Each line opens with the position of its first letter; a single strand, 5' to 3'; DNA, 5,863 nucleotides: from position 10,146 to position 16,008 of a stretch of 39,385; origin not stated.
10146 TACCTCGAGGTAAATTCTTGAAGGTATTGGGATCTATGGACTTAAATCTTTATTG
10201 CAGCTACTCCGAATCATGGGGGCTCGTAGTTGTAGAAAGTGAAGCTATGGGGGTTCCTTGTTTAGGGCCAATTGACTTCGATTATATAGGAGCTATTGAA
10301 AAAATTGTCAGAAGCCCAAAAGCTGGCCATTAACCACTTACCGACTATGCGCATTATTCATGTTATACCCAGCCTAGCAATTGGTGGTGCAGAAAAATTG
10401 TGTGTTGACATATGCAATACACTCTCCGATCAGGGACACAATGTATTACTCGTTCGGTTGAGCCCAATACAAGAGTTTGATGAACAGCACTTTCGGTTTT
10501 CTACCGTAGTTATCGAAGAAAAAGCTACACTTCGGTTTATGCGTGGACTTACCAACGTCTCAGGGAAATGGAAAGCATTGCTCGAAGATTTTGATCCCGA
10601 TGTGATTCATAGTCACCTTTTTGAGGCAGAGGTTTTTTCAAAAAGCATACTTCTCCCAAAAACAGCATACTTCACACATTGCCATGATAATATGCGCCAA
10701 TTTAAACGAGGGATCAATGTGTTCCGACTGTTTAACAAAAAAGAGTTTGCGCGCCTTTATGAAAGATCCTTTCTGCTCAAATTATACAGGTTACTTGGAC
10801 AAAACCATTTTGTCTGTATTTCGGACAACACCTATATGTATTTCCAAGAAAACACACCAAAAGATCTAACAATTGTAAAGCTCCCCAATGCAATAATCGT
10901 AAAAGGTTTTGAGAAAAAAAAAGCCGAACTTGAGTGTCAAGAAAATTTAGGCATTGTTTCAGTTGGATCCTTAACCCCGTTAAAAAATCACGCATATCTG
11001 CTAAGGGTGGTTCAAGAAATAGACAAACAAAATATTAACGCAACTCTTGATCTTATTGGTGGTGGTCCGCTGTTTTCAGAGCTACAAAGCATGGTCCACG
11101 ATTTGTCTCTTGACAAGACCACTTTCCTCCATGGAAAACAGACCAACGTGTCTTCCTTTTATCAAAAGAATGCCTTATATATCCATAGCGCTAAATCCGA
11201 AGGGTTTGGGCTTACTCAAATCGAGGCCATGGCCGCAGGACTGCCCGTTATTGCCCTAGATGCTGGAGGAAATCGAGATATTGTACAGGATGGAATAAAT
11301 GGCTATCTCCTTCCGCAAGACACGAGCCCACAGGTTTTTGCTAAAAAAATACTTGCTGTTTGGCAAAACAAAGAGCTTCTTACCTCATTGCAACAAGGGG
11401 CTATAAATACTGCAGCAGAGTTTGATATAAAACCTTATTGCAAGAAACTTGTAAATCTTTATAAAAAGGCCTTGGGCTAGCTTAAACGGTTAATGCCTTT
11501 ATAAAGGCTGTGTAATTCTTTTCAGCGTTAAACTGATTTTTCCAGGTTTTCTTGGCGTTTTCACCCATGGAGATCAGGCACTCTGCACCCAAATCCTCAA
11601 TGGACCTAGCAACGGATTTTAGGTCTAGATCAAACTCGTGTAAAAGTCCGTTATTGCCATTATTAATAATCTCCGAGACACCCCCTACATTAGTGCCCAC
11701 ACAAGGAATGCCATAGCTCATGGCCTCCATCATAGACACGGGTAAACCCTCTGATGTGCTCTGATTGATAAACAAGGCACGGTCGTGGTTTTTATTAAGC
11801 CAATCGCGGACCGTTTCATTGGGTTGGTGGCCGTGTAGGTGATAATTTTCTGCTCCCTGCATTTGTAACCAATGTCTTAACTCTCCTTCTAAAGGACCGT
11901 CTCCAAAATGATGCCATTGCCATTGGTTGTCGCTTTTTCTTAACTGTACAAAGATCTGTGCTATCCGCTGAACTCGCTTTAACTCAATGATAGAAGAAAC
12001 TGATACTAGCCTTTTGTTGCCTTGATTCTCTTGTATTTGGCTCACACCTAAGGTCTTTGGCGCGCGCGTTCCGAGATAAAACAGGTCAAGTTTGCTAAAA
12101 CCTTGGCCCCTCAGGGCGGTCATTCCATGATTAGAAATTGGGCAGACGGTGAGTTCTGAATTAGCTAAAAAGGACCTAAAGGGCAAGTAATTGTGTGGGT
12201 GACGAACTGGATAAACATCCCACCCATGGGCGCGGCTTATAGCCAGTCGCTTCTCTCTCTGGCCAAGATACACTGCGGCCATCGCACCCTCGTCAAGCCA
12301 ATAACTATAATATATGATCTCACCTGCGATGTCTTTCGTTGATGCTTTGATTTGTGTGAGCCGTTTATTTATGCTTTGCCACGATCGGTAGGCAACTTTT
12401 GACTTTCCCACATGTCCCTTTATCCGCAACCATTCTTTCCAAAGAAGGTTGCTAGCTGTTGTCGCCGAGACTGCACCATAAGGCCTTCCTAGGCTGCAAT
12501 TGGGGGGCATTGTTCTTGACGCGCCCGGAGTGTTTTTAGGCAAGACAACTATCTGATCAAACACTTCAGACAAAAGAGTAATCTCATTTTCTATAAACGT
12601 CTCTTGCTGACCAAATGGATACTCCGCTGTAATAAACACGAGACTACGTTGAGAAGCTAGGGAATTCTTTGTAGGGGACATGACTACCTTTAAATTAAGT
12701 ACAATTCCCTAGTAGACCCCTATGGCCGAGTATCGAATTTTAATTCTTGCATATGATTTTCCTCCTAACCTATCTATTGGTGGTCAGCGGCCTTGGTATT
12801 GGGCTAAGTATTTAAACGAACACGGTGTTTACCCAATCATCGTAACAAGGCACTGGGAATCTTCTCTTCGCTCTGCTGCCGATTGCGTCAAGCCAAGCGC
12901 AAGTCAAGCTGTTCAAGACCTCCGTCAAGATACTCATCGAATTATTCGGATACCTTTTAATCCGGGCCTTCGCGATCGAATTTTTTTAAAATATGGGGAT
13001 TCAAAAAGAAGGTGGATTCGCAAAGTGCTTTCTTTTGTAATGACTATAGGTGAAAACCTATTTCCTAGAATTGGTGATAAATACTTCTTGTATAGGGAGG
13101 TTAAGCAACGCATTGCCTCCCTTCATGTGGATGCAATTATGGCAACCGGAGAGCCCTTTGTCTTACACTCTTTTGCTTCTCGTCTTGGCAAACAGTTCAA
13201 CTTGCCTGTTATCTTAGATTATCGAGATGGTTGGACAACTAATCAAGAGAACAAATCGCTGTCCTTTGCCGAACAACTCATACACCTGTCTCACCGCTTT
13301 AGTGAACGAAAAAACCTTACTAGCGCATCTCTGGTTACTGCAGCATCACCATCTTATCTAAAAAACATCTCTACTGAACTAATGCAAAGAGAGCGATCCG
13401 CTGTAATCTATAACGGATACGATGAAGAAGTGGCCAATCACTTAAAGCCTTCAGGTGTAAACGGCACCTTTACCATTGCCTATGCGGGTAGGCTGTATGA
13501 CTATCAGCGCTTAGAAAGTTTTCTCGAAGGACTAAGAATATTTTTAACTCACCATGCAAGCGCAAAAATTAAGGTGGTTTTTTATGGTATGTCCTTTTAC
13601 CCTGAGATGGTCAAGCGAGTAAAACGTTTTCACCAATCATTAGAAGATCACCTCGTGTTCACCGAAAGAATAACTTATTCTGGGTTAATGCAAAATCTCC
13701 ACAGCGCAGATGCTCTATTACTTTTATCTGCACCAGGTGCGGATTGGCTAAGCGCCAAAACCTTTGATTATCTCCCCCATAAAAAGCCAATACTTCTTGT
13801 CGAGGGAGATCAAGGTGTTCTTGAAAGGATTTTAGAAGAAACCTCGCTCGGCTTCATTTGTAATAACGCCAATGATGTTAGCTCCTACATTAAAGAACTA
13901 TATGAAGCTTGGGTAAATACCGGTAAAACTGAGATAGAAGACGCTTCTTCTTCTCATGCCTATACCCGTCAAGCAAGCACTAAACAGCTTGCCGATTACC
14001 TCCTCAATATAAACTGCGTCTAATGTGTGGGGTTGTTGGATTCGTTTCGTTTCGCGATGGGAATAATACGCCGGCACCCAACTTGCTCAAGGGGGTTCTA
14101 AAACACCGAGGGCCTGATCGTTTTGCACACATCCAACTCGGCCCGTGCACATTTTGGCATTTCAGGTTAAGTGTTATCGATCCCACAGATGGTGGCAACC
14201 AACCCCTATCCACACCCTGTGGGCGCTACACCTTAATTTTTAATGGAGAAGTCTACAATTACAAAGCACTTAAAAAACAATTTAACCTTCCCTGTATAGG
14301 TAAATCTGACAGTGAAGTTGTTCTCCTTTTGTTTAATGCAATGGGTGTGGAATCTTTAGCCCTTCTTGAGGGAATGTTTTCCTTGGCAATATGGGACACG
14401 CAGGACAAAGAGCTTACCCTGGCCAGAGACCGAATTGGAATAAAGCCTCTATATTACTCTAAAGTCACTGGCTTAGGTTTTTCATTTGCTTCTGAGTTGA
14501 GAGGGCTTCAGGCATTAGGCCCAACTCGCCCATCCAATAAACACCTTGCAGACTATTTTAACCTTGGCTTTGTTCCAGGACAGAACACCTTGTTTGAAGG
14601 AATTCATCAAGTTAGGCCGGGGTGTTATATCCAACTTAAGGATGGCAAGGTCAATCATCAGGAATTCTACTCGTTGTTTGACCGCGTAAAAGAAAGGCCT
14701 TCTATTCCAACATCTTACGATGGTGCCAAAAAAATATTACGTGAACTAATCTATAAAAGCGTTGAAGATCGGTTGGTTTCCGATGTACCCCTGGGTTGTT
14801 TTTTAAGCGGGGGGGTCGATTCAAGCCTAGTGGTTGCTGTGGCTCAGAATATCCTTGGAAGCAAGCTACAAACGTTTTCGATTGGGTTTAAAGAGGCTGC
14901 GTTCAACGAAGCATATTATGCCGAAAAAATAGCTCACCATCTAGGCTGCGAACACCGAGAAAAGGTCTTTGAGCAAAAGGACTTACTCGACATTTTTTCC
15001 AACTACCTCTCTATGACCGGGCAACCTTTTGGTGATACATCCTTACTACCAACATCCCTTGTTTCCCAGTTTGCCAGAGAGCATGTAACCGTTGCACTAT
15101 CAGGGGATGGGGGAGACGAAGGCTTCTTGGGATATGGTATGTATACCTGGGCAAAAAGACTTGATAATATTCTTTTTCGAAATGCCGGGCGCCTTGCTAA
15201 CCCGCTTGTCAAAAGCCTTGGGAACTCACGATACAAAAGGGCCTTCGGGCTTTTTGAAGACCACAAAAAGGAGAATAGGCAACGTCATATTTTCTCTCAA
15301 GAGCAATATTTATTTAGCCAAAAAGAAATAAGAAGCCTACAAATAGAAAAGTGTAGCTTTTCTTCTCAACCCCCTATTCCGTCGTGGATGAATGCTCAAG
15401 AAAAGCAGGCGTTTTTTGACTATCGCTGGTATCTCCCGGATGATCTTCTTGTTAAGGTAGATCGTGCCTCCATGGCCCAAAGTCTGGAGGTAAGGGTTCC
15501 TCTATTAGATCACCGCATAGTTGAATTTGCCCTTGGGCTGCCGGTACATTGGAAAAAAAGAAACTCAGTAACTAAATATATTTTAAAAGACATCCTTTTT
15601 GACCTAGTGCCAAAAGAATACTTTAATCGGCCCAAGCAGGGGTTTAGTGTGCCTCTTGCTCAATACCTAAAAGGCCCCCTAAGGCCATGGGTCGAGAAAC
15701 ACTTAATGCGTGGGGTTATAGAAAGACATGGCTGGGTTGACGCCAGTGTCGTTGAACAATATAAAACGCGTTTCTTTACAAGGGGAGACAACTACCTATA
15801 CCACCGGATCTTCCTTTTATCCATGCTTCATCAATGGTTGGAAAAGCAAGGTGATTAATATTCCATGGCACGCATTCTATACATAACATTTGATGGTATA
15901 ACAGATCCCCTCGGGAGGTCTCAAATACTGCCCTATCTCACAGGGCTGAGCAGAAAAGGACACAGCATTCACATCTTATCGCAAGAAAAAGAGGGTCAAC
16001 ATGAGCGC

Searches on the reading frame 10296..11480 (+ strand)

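Call 6: search_protein_families(library=pfam, proteins=[window:10296-11480:+], max_evalue=0.001)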
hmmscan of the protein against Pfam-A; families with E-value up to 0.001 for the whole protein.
window:10296-11480:+ (394 aa): 6 families
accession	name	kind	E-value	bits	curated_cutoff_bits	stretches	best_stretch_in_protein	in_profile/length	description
PF00534.26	Glycos_transf_1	-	1.5e-34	119.4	26.4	1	210-369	8-169/172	Glycosyl transferases group 1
PF13692.12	Glyco_trans_1_4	-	1e-28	100.8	27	1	220-358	4-142/142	Glycosyl transferases group 1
PF13439.12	Glyco_transf_4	-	4.3e-11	43.6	28.5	1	29-186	1-151/170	Glycosyltransferase Family 4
PF20706.3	GT4-conflict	-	9.9e-06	25.2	26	1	282-333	272-323/385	Family 4 Glycosyltransferase in conflict systems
PF13579.12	Glyco_trans_4_4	-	3.7e-05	24.6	29.7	1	30-162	1-127/158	Glycosyl transferase 4-like domain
PF13477.12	Glyco_trans_4_2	-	0.00031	21.4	23.4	1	33-142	10-120/139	Glycosyl transferase 4-like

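Call 10: search_protein_families(library=ncbifam, proteins=[window:10296-11480:+], max_evalue=0.00001)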
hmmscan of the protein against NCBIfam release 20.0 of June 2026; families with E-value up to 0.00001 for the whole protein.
window:10296-11480:+ (394 aa): 31 families (the best 25 are shown)
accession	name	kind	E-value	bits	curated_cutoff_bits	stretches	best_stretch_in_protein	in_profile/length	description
TIGR03088.1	stp2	hypoth_equivalog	3.8e-31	108.5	409.05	1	19-393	3-374/374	TIGR03088 family PEP-CTERM/XrtA system glycosyltransferase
TIGR03999.1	thiol_BshA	equivalog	6.8e-29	100.9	273.7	1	193-393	169-374/375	N-acetyl-alpha-D-glucosaminyl L-malate synthase BshA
NF047880.1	glyco_SdgA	exception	8.4e-26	90.6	800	1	196-385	291-483/488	serine-aspartate repeat adhesin O-glycosyltransferase SdgA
NF041876.1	EPS_EpsE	equivalog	1.5e-24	87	400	1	212-375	209-379/389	exopolysaccharide biosynthesis GT4 family glycosyltransferase EpsE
NF050063.1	ProtGlycPglJ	equivalog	1.6e-20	73.6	500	1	24-386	8-360/363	N-acetylgalactosamine-N,N'-diacetylbacillosaminyl-diphospho-undecaprenol 4-alpha-N-acetylgalactosaminyltransferase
TIGR02918.1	TIGR02918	equivalog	7.4e-19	67.8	574.6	1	202-382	304-490/500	accessory Sec system glycosyltransferase GtfA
NF038255.1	exopoly_VpsD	equivalog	4.5e-17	62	300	1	89-353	90-345/381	VpsD family glycosyltransferase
TIGR03449.1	mycothiol_MshA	equivalog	2.3e-16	59.7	462.5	1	215-393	219-404/406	D-inositol-3-phosphate glycosyltransferase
NF050056.1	ProtGlycPglH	equivalog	2.5e-16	59.7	600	1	185-390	153-351/354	GalNAc-alpha-(1->4)-GalNAc-alpha-(1->3)-diNAcBac-PP-undecaprenol alpha-1,4-N-acetyl-D-galactosaminyltransferase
NF007396.0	PRK09922.1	equivalog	2.4e-15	56.3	385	1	235-388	199-354/361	lipopolysaccharide 1,6-galactosyltransferase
NF047881.1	glyco_SdgB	exception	2.9e-15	55.9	800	1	210-384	312-488/496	serine-aspartate repeat adhesin O-glycosyltransferase SdgB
TIGR04063.1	stp3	hypoth_equivalog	1.3e-14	53.9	442.05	1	194-370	183-372/397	TIGR04063 family PEP-CTERM/XrtA system glycosyltransferase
NF049988.1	MGlcDAGSynMgs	equivalog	2.2e-14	53.7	400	1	224-391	220-386/398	alpha-monoglucosyldiacylglycerol synthase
NF038229.1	Glyco4_Geo_Pelo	equivalog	4.7e-14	52.1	400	1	192-391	134-335/338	GPMC system family 4 glycosyltransferase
TIGR02149.1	glgA_Coryne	subfamily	2.5e-11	43.3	302.4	1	219-392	206-390/391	glycogen synthase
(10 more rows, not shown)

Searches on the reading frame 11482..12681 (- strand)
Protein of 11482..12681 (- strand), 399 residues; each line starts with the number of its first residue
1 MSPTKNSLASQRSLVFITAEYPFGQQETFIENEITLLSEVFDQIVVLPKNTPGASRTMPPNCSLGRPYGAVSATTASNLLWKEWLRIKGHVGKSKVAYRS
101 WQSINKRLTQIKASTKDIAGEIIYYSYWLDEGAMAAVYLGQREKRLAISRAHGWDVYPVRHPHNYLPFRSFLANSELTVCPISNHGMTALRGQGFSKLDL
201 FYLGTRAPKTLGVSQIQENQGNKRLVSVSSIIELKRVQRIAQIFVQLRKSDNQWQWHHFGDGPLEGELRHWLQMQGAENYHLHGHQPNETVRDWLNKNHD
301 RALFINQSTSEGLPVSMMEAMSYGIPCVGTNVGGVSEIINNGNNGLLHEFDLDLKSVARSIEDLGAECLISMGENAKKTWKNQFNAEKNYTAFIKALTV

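Call 7: search_protein_families(library=pfam, proteins=[window:11482-12681:-], max_evalue=0.001)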
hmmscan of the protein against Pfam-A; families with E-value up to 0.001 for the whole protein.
window:11482-12681:- (399 aa): 2 families
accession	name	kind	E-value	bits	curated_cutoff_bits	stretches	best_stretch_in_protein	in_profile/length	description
PF00534.26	Glycos_transf_1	-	1.3e-21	77.3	26.4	1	216-364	9-155/172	Glycosyl transferases group 1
PF13692.12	Glyco_trans_1_4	-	1.2e-20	74.6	27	1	223-364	2-139/142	Glycosyl transferases group 1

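Call 9: search_protein_families(library=ncbifam, proteins=[window:11482-12681:-], max_evalue=0.00001)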
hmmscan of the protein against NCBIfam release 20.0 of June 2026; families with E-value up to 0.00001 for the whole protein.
window:11482-12681:- (399 aa): 12 families
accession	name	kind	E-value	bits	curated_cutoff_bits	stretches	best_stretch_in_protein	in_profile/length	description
NF041876.1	EPS_EpsE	equivalog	3.2e-18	66.2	400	1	217-389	209-385/389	exopolysaccharide biosynthesis GT4 family glycosyltransferase EpsE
TIGR03999.1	thiol_BshA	equivalog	7.5e-17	61.3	273.7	1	218-391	195-364/375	N-acetyl-alpha-D-glucosaminyl L-malate synthase BshA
NF047684.1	TeichurnBiosyTuaC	equivalog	9.4e-15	54.4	550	1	222-393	219-382/391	teichuronic acid biosynthesis protein TuaC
NF007396.0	PRK09922.1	equivalog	1.8e-14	53.4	385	1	217-377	177-336/361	lipopolysaccharide 1,6-galactosyltransferase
TIGR03088.1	stp2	hypoth_equivalog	4.1e-14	52.4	409.05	1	223-391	195-364/374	TIGR03088 family PEP-CTERM/XrtA system glycosyltransferase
TIGR02918.1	TIGR02918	equivalog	1.2e-11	44.1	574.6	1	220-376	317-468/500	accessory Sec system glycosyltransferase GtfA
TIGR04005.1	wcaL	equivalog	2e-11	43.4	537.6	1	222-389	222-395/406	colanic acid biosynthesis glycosyltransferase WcaL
NF047880.1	glyco_SdgA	exception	8.5e-11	41.1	800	1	217-386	310-476/488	serine-aspartate repeat adhesin O-glycosyltransferase SdgA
NF038229.1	Glyco4_Geo_Pelo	equivalog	3.3e-10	39.5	400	1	302-392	239-328/338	GPMC system family 4 glycosyltransferase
TIGR02472.1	sucr_P_syn_N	equivalog_domain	1e-07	31.2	576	1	299-364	339-403/439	sucrose-phosphate synthase, putative, glycosyltransferase domain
TIGR02470.1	sucr_synth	equivalog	4.2e-06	25.2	810.4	1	300-364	643-706/784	sucrose synthase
NF049988.1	MGlcDAGSynMgs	equivalog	6.4e-06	25.8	400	1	226-383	217-371/398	alpha-monoglucosyldiacylglycerol synthase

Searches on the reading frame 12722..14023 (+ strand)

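Call 7: search_protein_families(library=pfam, proteins=[window:12722-14023:+], max_evalue=0.001)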
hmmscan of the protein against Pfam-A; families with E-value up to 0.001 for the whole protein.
window:12722-14023:+ (433 aa): 2 families
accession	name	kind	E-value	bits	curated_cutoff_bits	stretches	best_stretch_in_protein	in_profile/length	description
PF13439.12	Glyco_transf_4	-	5.3e-06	27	28.5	1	113-236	50-169/170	Glycosyltransferase Family 4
PF13579.12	Glyco_trans_4_4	-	1.3e-05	26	29.7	1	28-232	11-158/158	Glycosyl transferase 4-like domain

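Call 9: search_protein_families(library=ncbifam, proteins=[window:12722-14023:+], max_evalue=0.00001)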
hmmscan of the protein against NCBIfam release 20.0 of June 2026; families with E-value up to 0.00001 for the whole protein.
window:12722-14023:+ (433 aa): 0 families

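Call 24: search_protein_families(library=ncbifam, proteins=[window:12722-14023:+], max_evalue=1)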
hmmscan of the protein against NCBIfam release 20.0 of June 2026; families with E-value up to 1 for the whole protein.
window:12722-14023:+ (433 aa): 1 family
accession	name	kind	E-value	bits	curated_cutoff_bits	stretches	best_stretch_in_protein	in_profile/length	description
TIGR04063.1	stp3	hypoth_equivalog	2.7e-05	23.3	442.05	1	128-322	85-283/397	TIGR04063 family PEP-CTERM/XrtA system glycosyltransferase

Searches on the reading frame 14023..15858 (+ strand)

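Call 7: search_protein_families(library=pfam, proteins=[window:14023-15858:+], max_evalue=0.001)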
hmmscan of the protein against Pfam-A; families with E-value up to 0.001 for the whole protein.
window:14023-15858:+ (611 aa): 4 families
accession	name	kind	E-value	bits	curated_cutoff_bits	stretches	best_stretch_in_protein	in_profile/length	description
PF00733.27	Asn_synthase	-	2.8e-92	310.5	21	1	239-607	2-354/354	Asparagine synthase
PF13537.11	GATase_7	-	1.4e-33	115.9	25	1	46-163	1-122/123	Glutamine amidotransferase domain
PF13522.11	GATase_6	-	4.5e-33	114.5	27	1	35-158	5-130/130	Glutamine amidotransferase domain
PF02540.23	NAD_synthase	-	0.00037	20.1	21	1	241-331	7-94/242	NAD synthase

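Call 9: search_protein_families(library=ncbifam, proteins=[window:14023-15858:+], max_evalue=0.00001)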
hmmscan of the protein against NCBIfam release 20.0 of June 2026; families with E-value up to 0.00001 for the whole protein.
window:14023-15858:+ (611 aa): 6 families
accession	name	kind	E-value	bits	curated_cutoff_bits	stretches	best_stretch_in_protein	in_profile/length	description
TIGR03108.1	eps_aminotran_1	hypoth_equivalog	3.3e-125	419.2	816.9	2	1-401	1-404/628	XrtA/PEP-CTERM system amidotransferase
TIGR01536.1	asn_synth_AEB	equivalog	1.7e-121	406.8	267.1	1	2-541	1-517/517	asparagine synthase (glutamine-hydrolyzing)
TIGR03104.1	trio_amidotrans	equivalog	2.4e-90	303.5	570.1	1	1-608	1-588/589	N-acetylglutaminylglutamine amidotransferase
NF006949.0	PRK09431.1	equivalog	4.6e-72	243.3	499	3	1-164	1-167/554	asparagine synthase B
NF033535.1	lass_lactam_cya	exception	6.7e-50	170.3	525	2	1-372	1-379/668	lasso peptide isopeptide bond-forming cyclase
NF033561.1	macrolact_Ik_Al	subfamily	1.3e-16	60.4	300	1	125-366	87-329/561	albusnodin/ikarugamycin family macrolactam cyclase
